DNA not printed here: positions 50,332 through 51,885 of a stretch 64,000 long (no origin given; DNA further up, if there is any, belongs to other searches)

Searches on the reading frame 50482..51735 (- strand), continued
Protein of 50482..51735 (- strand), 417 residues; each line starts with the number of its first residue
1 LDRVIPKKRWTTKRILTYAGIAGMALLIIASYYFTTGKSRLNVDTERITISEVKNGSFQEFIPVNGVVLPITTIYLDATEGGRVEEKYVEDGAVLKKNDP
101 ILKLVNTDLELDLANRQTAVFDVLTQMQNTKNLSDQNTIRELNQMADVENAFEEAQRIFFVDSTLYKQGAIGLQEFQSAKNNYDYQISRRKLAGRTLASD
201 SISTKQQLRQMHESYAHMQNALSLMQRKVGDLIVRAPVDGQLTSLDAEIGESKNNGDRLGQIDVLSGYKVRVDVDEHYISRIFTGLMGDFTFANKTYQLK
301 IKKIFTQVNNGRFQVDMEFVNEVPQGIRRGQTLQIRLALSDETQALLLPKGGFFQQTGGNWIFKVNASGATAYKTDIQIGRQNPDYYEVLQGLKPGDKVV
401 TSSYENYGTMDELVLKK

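Call 34: find_homologous_proteins(query=L001:8324-9712:-)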
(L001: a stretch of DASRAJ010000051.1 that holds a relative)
Query L001:8324-9712:- (462 aa): 8000 proteins with E <= 0.001 among 8000 candidates; the best 120 are listed.
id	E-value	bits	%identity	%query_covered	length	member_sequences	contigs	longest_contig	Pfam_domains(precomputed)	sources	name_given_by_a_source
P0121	3.2e-290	980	100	98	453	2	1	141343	PF00158.33,PF07724.21,PF25601.2,PF02954.26,PF18024.8,PF00004.36,PF14532.13,PF07728.21,PF00072.31,PF01078.28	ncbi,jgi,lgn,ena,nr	ncbi:MAG TPA: sigma-54 dependent transcriptional regulator [Chitinophagales bacterium]|nr:sigma-54 d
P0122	1.0e-257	873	88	98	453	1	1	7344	PF00158.33,PF07724.21,PF25601.2,PF02954.26,PF18024.8,PF00004.36,PF14532.13,PF07728.21,PF00072.31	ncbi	-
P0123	1.3e-250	850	85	98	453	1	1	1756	PF00158.33,PF07724.21,PF25601.2,PF02954.26,PF18024.8,PF00004.36,PF14532.13,PF07728.21,PF00072.31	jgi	jgi:two-component system, NtrC family, response regulator HydG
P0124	3.7e-241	818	81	98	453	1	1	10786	PF00158.33,PF07724.21,PF25601.2,PF02954.26,PF18024.8,PF00004.36,PF14532.13,PF07728.21,PF00072.31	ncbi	ncbi:MAG: sigma-54 dependent transcriptional regulator [Chitinophagales bacterium]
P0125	1.2e-240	817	82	98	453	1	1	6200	PF00158.33,PF07724.21,PF25601.2,PF02954.26,PF18024.8,PF00004.36,PF14532.13,PF07728.21,PF00072.31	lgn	-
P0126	4.0e-240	815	81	98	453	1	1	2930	PF00158.33,PF07724.21,PF25601.2,PF02954.26,PF18024.8,PF00004.36,PF14532.13,PF07728.21,PF00072.31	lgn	-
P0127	1.1e-237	807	81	98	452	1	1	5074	PF00158.33,PF07724.21,PF25601.2,PF02954.26,PF18024.8,PF00004.36,PF14532.13,PF07728.21,PF00072.31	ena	-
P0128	9.3e-237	804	81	98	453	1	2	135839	PF00158.33,PF25601.2,PF02954.26,PF18024.8,PF00004.36,PF14532.13,PF07728.21,PF00072.31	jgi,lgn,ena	-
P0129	1.1e-236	804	80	98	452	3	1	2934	PF00158.33,PF07724.21,PF25601.2,PF02954.26,PF18024.8,PF00004.36,PF14532.13,PF07728.21,PF00072.31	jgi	jgi:two-component system response regulator HydG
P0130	1.9e-235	800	79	99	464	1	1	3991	PF00158.33,PF07724.21,PF25601.2,PF02954.26,PF18024.8,PF00004.36,PF14532.13,PF07728.21,PF00072.31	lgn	-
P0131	5.2e-235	798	80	98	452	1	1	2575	PF00158.33,PF07724.21,PF25601.2,PF02954.26,PF18024.8,PF00004.36,PF14532.13,PF07728.21,PF00072.31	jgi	jgi:DNA-binding NtrC family response regulator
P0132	7.4e-234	794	80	98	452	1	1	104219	PF00158.33,PF07724.21,PF25601.2,PF02954.26,PF18024.8,PF00004.36,PF14532.13,PF07728.21,PF00072.31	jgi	jgi:two-component system, NtrC family, response regulator HydG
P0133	1.6e-232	790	79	98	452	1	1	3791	PF00158.33,PF07724.21,PF25601.2,PF02954.26,PF18024.8,PF00004.36,PF14532.13,PF07728.21,PF00072.31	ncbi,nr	ncbi:MAG TPA: sigma-54 dependent transcriptional regulator [Chitinophagaceae bacterium]|nr:sigma-54 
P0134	2.1e-232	790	80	98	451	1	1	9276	PF00158.33,PF07724.21,PF25601.2,PF02954.26,PF18024.8,PF00004.36,PF14532.13,PF07728.21,PF00072.31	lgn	-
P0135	2.6e-232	789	80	98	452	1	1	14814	PF00158.33,PF07724.21,PF25601.2,PF02954.26,PF18024.8,PF00004.36,PF14532.13,PF07728.21,PF00072.31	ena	-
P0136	5.1e-232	788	79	98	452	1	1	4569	PF00158.33,PF07724.21,PF25601.2,PF02954.26,PF18024.8,PF00004.36,PF14532.13,PF07728.21,PF00072.31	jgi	jgi:DNA-binding NtrC family response regulator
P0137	5.2e-232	788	79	98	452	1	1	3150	PF00158.33,PF07724.21,PF25601.2,PF02954.26,PF18024.8,PF00004.36,PF14532.13,PF07728.21,PF00072.31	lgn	-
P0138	6.1e-232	788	80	98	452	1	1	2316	PF00158.33,PF07724.21,PF25601.2,PF02954.26,PF18024.8,PF00004.36,PF14532.13,PF07728.21,PF00072.31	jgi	jgi:two-component system response regulator HydG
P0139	1.0e-231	787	78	98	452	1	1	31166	PF00158.33,PF07724.21,PF25601.2,PF02954.26,PF18024.8,PF00004.36,PF14532.13,PF07728.21,PF00072.31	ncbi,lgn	-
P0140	3.4e-231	786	79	98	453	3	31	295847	PF00158.33,PF07724.21,PF25601.2,PF02954.26,PF18024.8,PF00004.36,PF14532.13,PF07728.21,PF00072.31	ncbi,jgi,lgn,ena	jgi:two-component system response regulator HydG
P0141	8.3e-231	784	78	98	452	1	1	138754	PF00158.33,PF07724.21,PF25601.2,PF02954.26,PF18024.8,PF00004.36,PF14532.13,PF07728.21,PF00072.31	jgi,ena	-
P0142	1.5e-230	783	79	98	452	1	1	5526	PF00158.33,PF25601.2,PF02954.26,PF18024.8,PF00004.36,PF14532.13,PF07728.21,PF00072.31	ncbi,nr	ncbi:MAG: sigma-54-dependent Fis family transcriptional regulator [Gemmatimonadaceae bacterium]|nr:s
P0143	1.9e-230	783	77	99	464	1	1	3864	PF00158.33,PF07724.21,PF25601.2,PF02954.26,PF18024.8,PF00004.36,PF14532.13,PF07728.21,PF00072.31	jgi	-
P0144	2.3e-230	783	79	98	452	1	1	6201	PF00158.33,PF07724.21,PF25601.2,PF02954.26,PF18024.8,PF00004.36,PF14532.13,PF00072.31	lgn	-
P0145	3.7e-230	782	78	98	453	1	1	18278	PF00158.33,PF07724.21,PF25601.2,PF02954.26,PF18024.8,PF00004.36,PF14532.13,PF00072.31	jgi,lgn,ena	-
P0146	3.7e-230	782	76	100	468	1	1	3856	PF00158.33,PF07724.21,PF25601.2,PF02954.26,PF18024.8,PF00004.36,PF14532.13,PF07728.21,PF00072.31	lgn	-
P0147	4.1e-230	782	79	98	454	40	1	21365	PF00158.33,PF25601.2,PF02954.26,PF18024.8,PF00004.36,PF14532.13,PF07728.21,PF00072.31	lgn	-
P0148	4.6e-230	782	79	98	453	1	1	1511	PF01695.24,PF00158.33,PF25601.2,PF02954.26,PF18024.8,PF00004.36,PF14532.13,PF07728.21,PF00072.31,PF01078.28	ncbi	-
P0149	4.9e-230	782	79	98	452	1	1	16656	PF00158.33,PF07724.21,PF25601.2,PF02954.26,PF18024.8,PF00004.36,PF14532.13,PF07728.21,PF00072.31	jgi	jgi:two-component system, NtrC family, response regulator HydG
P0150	7.7e-230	781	79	98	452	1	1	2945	PF00158.33,PF07724.21,PF25601.2,PF02954.26,PF18024.8,PF00004.36,PF14532.13,PF07728.21,PF00072.31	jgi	jgi:DNA-binding NtrC family response regulator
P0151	7.8e-230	781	78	98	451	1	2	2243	PF00158.33,PF07724.21,PF25601.2,PF02954.26,PF18024.8,PF00004.36,PF14532.13,PF07728.21,PF00072.31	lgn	-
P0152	9.1e-230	781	77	98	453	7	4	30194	PF00158.33,PF07724.21,PF25601.2,PF02954.26,PF18024.8,PF00004.36,PF14532.13,PF07728.21,PF00072.31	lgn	-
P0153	1.2e-229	781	79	98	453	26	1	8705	PF00158.33,PF25601.2,PF02954.26,PF18024.8,PF00004.36,PF14532.13,PF07728.21,PF00072.31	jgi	-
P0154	1.3e-229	780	78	99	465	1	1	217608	PF00158.33,PF07724.21,PF25601.2,PF02954.26,PF18024.8,PF00004.36,PF14532.13,PF00072.31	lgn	-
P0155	1.3e-229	780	79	98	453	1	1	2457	PF00158.33,PF07724.21,PF25601.2,PF02954.26,PF18024.8,PF00004.36,PF14532.13,PF07728.21,PF00072.31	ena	-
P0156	1.3e-229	780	78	98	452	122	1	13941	PF00158.33,PF25601.2,PF02954.26,PF18024.8,PF00004.36,PF14532.13,PF07728.21,PF00072.31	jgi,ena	-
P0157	1.5e-229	780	79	98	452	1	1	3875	PF00158.33,PF07724.21,PF25601.2,PF02954.26,PF18024.8,PF00004.36,PF14532.13,PF07728.21,PF00072.31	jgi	jgi:two-component system response regulator HydG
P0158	1.5e-229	780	79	98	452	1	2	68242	PF00158.33,PF07724.21,PF25601.2,PF02954.26,PF18024.8,PF00004.36,PF14532.13,PF07728.21,PF00072.31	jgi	jgi:two-component system response regulator HydG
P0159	1.7e-229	780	79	98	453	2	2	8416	PF00158.33,PF07724.21,PF25601.2,PF02954.26,PF18024.8,PF00004.36,PF14532.13,PF07728.21,PF00072.31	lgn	-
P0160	1.7e-229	780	77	98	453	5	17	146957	PF00158.33,PF07724.21,PF25601.2,PF02954.26,PF18024.8,PF00004.36,PF14532.13,PF07728.21,PF00072.31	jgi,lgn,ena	-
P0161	1.8e-229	780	79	98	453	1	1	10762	PF00158.33,PF07724.21,PF25601.2,PF02954.26,PF18024.8,PF00004.36,PF14532.13,PF07728.21,PF00072.31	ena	-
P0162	2.2e-229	780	78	98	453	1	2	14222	PF00158.33,PF07724.21,PF25601.2,PF02954.26,PF18024.8,PF00004.36,PF14532.13,PF07728.21,PF00072.31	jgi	jgi:two-component system response regulator HydG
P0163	2.2e-229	780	79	98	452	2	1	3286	PF00158.33,PF07724.21,PF25601.2,PF02954.26,PF18024.8,PF00004.36,PF14532.13,PF07728.21,PF00072.31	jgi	jgi:DNA-binding NtrC family response regulator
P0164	2.4e-229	780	79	98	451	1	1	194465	PF00158.33,PF25601.2,PF02954.26,PF18024.8,PF00004.36,PF14532.13,PF07728.21,PF00072.31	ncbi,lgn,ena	-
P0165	2.4e-229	780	77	98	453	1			PF00158.33,PF07724.21,PF25601.2,PF02954.26,PF18024.8,PF00004.36,PF14532.13,PF07728.21,PF00072.31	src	-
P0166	2.5e-229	779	78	98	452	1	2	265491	PF00158.33,PF07724.21,PF25601.2,PF02954.26,PF18024.8,PF00004.36,PF14532.13,PF07728.21,PF00072.31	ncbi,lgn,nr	ncbi:MAG: sigma-54-dependent Fis family transcriptional regulator [Chitinophagales bacterium]|nr:sig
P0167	2.7e-229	779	79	98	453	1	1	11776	PF00158.33,PF07724.21,PF25601.2,PF02954.26,PF18024.8,PF00004.36,PF14532.13,PF07728.21,PF00072.31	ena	-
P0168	3.5e-229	779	79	98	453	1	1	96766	PF00158.33,PF07724.21,PF25601.2,PF02954.26,PF18024.8,PF00004.36,PF14532.13,PF07728.21,PF00072.31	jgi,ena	-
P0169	4.3e-229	779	78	98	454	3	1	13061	PF00158.33,PF07724.21,PF25601.2,PF02954.26,PF18024.8,PF00004.36,PF14532.13,PF07728.21,PF00072.31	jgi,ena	-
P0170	4.4e-229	779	79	98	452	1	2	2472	PF00158.33,PF07724.21,PF25601.2,PF02954.26,PF18024.8,PF00004.36,PF14532.13,PF07728.21,PF00072.31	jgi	jgi:two-component system, NtrC family, response regulator HydG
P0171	4.7e-229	779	79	98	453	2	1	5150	PF00158.33,PF07724.21,PF25601.2,PF02954.26,PF18024.8,PF00004.36,PF14532.13,PF07728.21,PF00072.31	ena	-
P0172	6.7e-229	778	77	98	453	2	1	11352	PF00158.33,PF07724.21,PF25601.2,PF02954.26,PF18024.8,PF00004.36,PF14532.13,PF07728.21,PF00072.31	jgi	jgi:two-component system response regulator HydG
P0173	7.0e-229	778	79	98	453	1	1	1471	PF00158.33,PF07724.21,PF25601.2,PF02954.26,PF18024.8,PF00004.36,PF14532.13,PF07728.21,PF00072.31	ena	-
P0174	7.6e-229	778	77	98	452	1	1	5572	PF00158.33,PF07724.21,PF25601.2,PF02954.26,PF18024.8,PF00004.36,PF14532.13,PF07728.21,PF00072.31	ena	-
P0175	9.3e-229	778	78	98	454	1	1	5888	PF00158.33,PF25601.2,PF02954.26,PF18024.8,PF00004.36,PF14532.13,PF07728.21,PF00072.31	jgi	jgi:two-component system, NtrC family, response regulator HydG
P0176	1.1e-228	777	78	98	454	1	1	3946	PF00158.33,PF25601.2,PF02954.26,PF18024.8,PF00004.36,PF14532.13,PF07728.21,PF00072.31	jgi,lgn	jgi:two-component system response regulator HydG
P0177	1.1e-228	777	77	98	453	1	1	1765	PF00158.33,PF07724.21,PF25601.2,PF02954.26,PF18024.8,PF00004.36,PF14532.13,PF07728.21,PF00072.31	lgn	-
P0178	1.2e-228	777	78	98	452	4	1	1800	PF00158.33,PF07724.21,PF25601.2,PF02954.26,PF18024.8,PF00004.36,PF14532.13,PF07728.21,PF00072.31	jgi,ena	-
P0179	1.9e-228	777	77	98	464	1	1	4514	PF00158.33,PF25601.2,PF02954.26,PF18024.8,PF00004.36,PF14532.13,PF07728.21,PF00072.31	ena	-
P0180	1.9e-228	777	79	98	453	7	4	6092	PF00158.33,PF25601.2,PF02954.26,PF18024.8,PF00004.36,PF14532.13,PF07728.21,PF00072.31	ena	-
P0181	2.0e-228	777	78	98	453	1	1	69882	PF00158.33,PF07724.21,PF25601.2,PF02954.26,PF18024.8,PF00004.36,PF14532.13,PF07728.21,PF00072.31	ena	-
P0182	2.0e-228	776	78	98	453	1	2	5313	PF00158.33,PF07724.21,PF25601.2,PF02954.26,PF18024.8,PF00004.36,PF14532.13,PF07728.21,PF00072.31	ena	-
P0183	2.1e-228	776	77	98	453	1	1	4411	PF00158.33,PF07724.21,PF25601.2,PF02954.26,PF18024.8,PF00004.36,PF14532.13,PF00072.31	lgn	-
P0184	2.2e-228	776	78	98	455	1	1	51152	PF00158.33,PF07724.21,PF25601.2,PF02954.26,PF18024.8,PF00004.36,PF14532.13,PF07728.21,PF00072.31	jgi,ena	-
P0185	2.4e-228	776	78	98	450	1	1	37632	PF00158.33,PF07724.21,PF25601.2,PF02954.26,PF18024.8,PF00004.36,PF14532.13,PF07728.21,PF00072.31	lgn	-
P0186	2.9e-228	776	77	98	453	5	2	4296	PF00158.33,PF07724.21,PF25601.2,PF02954.26,PF18024.8,PF00004.36,PF14532.13,PF07728.21,PF00072.31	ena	-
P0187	3.1e-228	776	78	98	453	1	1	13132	PF00158.33,PF07724.21,PF25601.2,PF02954.26,PF18024.8,PF00004.36,PF14532.13,PF07728.21,PF00072.31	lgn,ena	-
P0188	3.2e-228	776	77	98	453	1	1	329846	PF00158.33,PF07724.21,PF25601.2,PF02954.26,PF18024.8,PF00004.36,PF14532.13,PF07728.21,PF00072.31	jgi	jgi:two-component system, NtrC family, response regulator HydG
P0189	3.2e-228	776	78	98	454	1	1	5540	PF00158.33,PF25601.2,PF02954.26,PF18024.8,PF00004.36,PF14532.13,PF07728.21,PF00072.31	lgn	-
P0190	3.4e-228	776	78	98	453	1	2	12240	PF00158.33,PF07724.21,PF25601.2,PF02954.26,PF18024.8,PF00004.36,PF14532.13,PF07728.21,PF00072.31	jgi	jgi:two-component system response regulator HydG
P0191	3.5e-228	776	78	98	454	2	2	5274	PF00158.33,PF25601.2,PF02954.26,PF18024.8,PF00004.36,PF14532.13,PF07728.21,PF00072.31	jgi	jgi:two-component system response regulator HydG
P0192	3.6e-228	776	78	98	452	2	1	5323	PF00158.33,PF07724.21,PF25601.2,PF02954.26,PF18024.8,PF00004.36,PF14532.13,PF07728.21,PF00072.31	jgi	jgi:DNA-binding NtrC family response regulator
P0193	4.0e-228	776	77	98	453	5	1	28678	PF00158.33,PF07724.21,PF25601.2,PF02954.26,PF18024.8,PF00004.36,PF14532.13,PF07728.21,PF00072.31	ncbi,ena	-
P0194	4.3e-228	775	79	98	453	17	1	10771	PF00158.33,PF07724.21,PF25601.2,PF02954.26,PF18024.8,PF00004.36,PF14532.13,PF07728.21,PF00072.31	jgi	jgi:two-component system, NtrC family, response regulator HydG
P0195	4.7e-228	775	79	98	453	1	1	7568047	PF00158.33,PF07724.21,PF25601.2,PF02954.26,PF18024.8,PF00004.36,PF14532.13,PF07728.21,PF00072.31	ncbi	ncbi:MAG: sigma-54 dependent transcriptional regulator [Chitinophagaceae bacterium]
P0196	4.8e-228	775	79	98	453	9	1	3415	PF00158.33,PF07724.21,PF25601.2,PF02954.26,PF18024.8,PF00004.36,PF14532.13,PF07728.21,PF00072.31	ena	-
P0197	6.5e-228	775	77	98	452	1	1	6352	PF00158.33,PF07724.21,PF25601.2,PF02954.26,PF18024.8,PF00004.36,PF14532.13,PF07728.21,PF00072.31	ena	-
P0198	8.3e-228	774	78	98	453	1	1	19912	PF00158.33,PF07724.21,PF25601.2,PF02954.26,PF18024.8,PF00004.36,PF14532.13,PF07728.21,PF00072.31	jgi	-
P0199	8.9e-228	774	77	99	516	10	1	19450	PF00158.33,PF07724.21,PF25601.2,PF02954.26,PF18024.8,PF00004.36,PF14532.13,PF07728.21,PF00072.31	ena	-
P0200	9.1e-228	774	79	98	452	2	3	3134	PF00158.33,PF07724.21,PF25601.2,PF02954.26,PF18024.8,PF00004.36,PF14532.13,PF07728.21,PF00072.31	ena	-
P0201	9.2e-228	774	78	98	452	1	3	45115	PF00158.33,PF07724.21,PF25601.2,PF02954.26,PF18024.8,PF00004.36,PF14532.13,PF07728.21,PF00072.31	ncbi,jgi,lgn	jgi:two-component system response regulator HydG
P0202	9.3e-228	774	77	98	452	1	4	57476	PF00158.33,PF07724.21,PF25601.2,PF02954.26,PF18024.8,PF00004.36,PF14532.13,PF07728.21,PF00072.31,PF01078.28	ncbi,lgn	-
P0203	1.0e-227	774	77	98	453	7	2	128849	PF00158.33,PF07724.21,PF25601.2,PF02954.26,PF18024.8,PF00004.36,PF14532.13,PF07728.21,PF00072.31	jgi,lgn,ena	jgi:DNA-binding NtrC family response regulator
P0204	1.0e-227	774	78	98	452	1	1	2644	PF00158.33,PF07724.21,PF25601.2,PF02954.26,PF18024.8,PF00004.36,PF14532.13,PF07728.21,PF00072.31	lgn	-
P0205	1.2e-227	774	78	98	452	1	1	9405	PF00158.33,PF25601.2,PF02954.26,PF18024.8,PF00004.36,PF14532.13,PF07728.21,PF00072.31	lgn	-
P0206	1.3e-227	774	77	98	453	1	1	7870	PF00158.33,PF07724.21,PF25601.2,PF02954.26,PF18024.8,PF00004.36,PF14532.13,PF07728.21,PF00072.31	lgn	-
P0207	1.4e-227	774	78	98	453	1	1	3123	PF00158.33,PF07724.21,PF25601.2,PF02954.26,PF18024.8,PF00004.36,PF14532.13,PF07728.21,PF00072.31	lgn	-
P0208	1.8e-227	773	77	98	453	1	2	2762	PF00158.33,PF07724.21,PF25601.2,PF02954.26,PF18024.8,PF00004.36,PF14532.13,PF07728.21,PF00072.31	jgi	-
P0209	1.9e-227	773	78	98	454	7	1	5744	PF00158.33,PF07724.21,PF25601.2,PF02954.26,PF18024.8,PF00004.36,PF14532.13,PF07728.21,PF00072.31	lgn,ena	-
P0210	2.0e-227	773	78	98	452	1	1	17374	PF00158.33,PF07724.21,PF25601.2,PF02954.26,PF18024.8,PF00004.36,PF14532.13,PF07728.21,PF00072.31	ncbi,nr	ncbi:MAG: sigma-54-dependent Fis family transcriptional regulator [Bacteroidetes bacterium]|nr:MAG: 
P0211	2.2e-227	773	77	98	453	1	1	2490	PF00158.33,PF07724.21,PF25601.2,PF02954.26,PF18024.8,PF00004.36,PF14532.13,PF07728.21,PF00072.31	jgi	jgi:two-component system response regulator HydG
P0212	2.3e-227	773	78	98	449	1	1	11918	PF00158.33,PF25601.2,PF02954.26,PF18024.8,PF00004.36,PF14532.13,PF07728.21,PF00072.31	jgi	jgi:two-component system, NtrC family, response regulator HydG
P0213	2.3e-227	773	78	98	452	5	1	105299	PF01695.24,PF00158.33,PF25601.2,PF02954.26,PF18024.8,PF00004.36,PF14532.13,PF07728.21,PF00072.31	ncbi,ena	-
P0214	2.8e-227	773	78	98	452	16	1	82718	PF00158.33,PF07724.21,PF25601.2,PF02954.26,PF18024.8,PF00004.36,PF14532.13,PF07728.21,PF00072.31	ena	-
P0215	2.9e-227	773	79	98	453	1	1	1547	PF00158.33,PF07724.21,PF25601.2,PF02954.26,PF18024.8,PF00004.36,PF14532.13,PF07728.21,PF00072.31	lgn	-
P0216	4.0e-227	772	78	98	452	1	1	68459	PF00158.33,PF07724.21,PF25601.2,PF02954.26,PF18024.8,PF00004.36,PF14532.13,PF07728.21,PF00072.31,PF01078.28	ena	-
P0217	4.1e-227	772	79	98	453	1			PF00158.33,PF07724.21,PF25601.2,PF02954.26,PF18024.8,PF00004.36,PF14532.13,PF07728.21,PF00072.31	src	-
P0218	4.3e-227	772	77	98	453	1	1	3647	PF00158.33,PF07724.21,PF25601.2,PF02954.26,PF18024.8,PF00004.36,PF14532.13,PF07728.21,PF00072.31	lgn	-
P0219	5.1e-227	772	77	98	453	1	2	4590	PF00158.33,PF07724.21,PF25601.2,PF02954.26,PF18024.8,PF00004.36,PF14532.13,PF00072.31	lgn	-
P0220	5.1e-227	772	79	98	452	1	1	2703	PF00158.33,PF07724.21,PF25601.2,PF02954.26,PF18024.8,PF00004.36,PF14532.13,PF07728.21,PF00072.31,PF01078.28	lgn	-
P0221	6.6e-227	771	78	98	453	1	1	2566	PF00158.33,PF25601.2,PF02954.26,PF18024.8,PF00004.36,PF14532.13,PF07728.21,PF00072.31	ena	-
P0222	6.6e-227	771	77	98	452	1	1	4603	PF00158.33,PF07724.21,PF25601.2,PF02954.26,PF18024.8,PF00004.36,PF14532.13,PF07728.21,PF00072.31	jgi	jgi:two-component system response regulator HydG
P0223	7.1e-227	771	77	98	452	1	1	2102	PF00158.33,PF07724.21,PF25601.2,PF02954.26,PF18024.8,PF00004.36,PF14532.13,PF07728.21,PF00072.31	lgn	-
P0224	7.3e-227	771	78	98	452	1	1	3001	PF00158.33,PF07724.21,PF25601.2,PF02954.26,PF18024.8,PF00004.36,PF14532.13,PF07728.21,PF00072.31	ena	-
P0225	8.1e-227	771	77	98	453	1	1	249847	PF00158.33,PF07724.21,PF25601.2,PF02954.26,PF18024.8,PF00004.36,PF14532.13,PF07728.21,PF00072.31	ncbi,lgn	-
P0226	8.4e-227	771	77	99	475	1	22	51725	PF00158.33,PF07724.21,PF25601.2,PF02954.26,PF18024.8,PF00004.36,PF14532.13,PF07728.21,PF00072.31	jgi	-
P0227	8.4e-227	771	77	99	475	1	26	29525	PF00158.33,PF07724.21,PF25601.2,PF02954.26,PF18024.8,PF00004.36,PF14532.13,PF07728.21,PF00072.31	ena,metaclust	metaclust:\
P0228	8.6e-227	771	77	98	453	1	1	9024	PF00158.33,PF07724.21,PF25601.2,PF02954.26,PF18024.8,PF00004.36,PF14532.13,PF07728.21,PF00072.31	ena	-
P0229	8.8e-227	771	77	98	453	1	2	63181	PF00158.33,PF07724.21,PF25601.2,PF02954.26,PF18024.8,PF00004.36,PF14532.13,PF07728.21,PF00072.31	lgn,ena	-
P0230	8.8e-227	771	77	98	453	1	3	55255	PF00158.33,PF07724.21,PF25601.2,PF02954.26,PF18024.8,PF00004.36,PF14532.13,PF07728.21,PF00072.31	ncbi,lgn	-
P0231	9.1e-227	771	77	98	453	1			PF00158.33,PF07724.21,PF25601.2,PF02954.26,PF18024.8,PF00004.36,PF14532.13,PF07728.21,PF00072.31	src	-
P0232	9.5e-227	771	78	98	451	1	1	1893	PF00158.33,PF25601.2,PF02954.26,PF18024.8,PF00004.36,PF14532.13,PF07728.21,PF00072.31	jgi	jgi:DNA-binding NtrC family response regulator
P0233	9.7e-227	771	77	98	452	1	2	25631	PF00158.33,PF07724.21,PF25601.2,PF02954.26,PF18024.8,PF00004.36,PF14532.13,PF07728.21,PF00072.31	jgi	jgi:two-component system response regulator HydG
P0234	1.1e-226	771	77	99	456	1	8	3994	PF00158.33,PF07724.21,PF25601.2,PF02954.26,PF18024.8,PF00004.36,PF14532.13,PF07728.21,PF00072.31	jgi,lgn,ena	-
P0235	1.1e-226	771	77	98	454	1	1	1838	PF00158.33,PF25601.2,PF02954.26,PF18024.8,PF00004.36,PF14532.13,PF07728.21,PF00072.31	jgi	jgi:two-component system response regulator HydG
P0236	1.3e-226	771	77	98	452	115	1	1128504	PF00158.33,PF07724.21,PF25601.2,PF02954.26,PF18024.8,PF00004.36,PF14532.13,PF07728.21,PF00072.31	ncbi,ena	-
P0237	1.3e-226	770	78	98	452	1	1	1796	PF00158.33,PF07724.21,PF25601.2,PF02954.26,PF18024.8,PF00004.36,PF14532.13,PF07728.21,PF00072.31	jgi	-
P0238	1.4e-226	770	77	98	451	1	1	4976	PF00158.33,PF07724.21,PF25601.2,PF02954.26,PF18024.8,PF00004.36,PF14532.13,PF07728.21,PF00072.31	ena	-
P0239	1.5e-226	770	75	100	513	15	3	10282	PF00158.33,PF25601.2,PF02954.26,PF18024.8,PF00004.36,PF14532.13,PF07728.21,PF00072.31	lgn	-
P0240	1.5e-226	770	77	98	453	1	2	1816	PF00158.33,PF07724.21,PF25601.2,PF02954.26,PF18024.8,PF00004.36,PF14532.13,PF07728.21,PF00072.31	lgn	-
